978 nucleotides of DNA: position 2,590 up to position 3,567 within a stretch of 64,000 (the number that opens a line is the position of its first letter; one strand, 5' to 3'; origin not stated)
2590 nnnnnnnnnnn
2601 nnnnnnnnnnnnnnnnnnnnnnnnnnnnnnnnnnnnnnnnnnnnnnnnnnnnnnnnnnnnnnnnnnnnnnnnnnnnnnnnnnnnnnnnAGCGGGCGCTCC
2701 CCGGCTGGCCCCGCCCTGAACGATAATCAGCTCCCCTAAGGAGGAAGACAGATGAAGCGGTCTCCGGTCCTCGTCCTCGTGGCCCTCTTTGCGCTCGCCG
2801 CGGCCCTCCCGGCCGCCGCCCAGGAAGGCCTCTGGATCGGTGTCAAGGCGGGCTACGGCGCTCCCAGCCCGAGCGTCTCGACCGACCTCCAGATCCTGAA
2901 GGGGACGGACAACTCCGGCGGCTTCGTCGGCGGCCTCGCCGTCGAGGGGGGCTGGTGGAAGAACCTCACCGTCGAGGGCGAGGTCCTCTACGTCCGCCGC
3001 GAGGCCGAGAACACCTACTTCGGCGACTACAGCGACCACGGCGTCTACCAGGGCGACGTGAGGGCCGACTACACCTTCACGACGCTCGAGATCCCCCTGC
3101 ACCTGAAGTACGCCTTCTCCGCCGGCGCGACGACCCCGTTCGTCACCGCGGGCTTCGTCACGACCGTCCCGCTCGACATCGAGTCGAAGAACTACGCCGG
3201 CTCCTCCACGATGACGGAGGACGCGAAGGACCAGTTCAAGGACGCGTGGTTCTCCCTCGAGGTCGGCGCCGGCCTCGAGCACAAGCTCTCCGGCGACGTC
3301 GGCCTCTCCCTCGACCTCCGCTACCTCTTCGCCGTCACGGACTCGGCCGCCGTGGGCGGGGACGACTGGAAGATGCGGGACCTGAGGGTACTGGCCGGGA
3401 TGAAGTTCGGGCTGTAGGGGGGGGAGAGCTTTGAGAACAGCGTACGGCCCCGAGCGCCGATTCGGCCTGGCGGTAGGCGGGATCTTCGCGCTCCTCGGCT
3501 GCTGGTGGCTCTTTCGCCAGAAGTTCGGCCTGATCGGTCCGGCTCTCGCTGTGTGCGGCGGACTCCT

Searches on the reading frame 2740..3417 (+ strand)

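Call 30: search_protein_families(library=pfam, proteins=[window:2740-3417:+], max_evalue=0.0001)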
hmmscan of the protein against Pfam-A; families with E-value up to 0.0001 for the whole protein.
window:2740-3417:+ (225 aa): 2 families
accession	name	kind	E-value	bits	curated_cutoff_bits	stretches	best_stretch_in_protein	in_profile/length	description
PF13568.12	OMP_b-brl_2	-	2.2e-13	51.1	27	1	31-202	9-173/175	Outer membrane protein beta-barrel domain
PF13505.12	OMP_b-brl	-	2.5e-13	51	28.7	1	14-223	3-175/175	Outer membrane protein beta-barrel domain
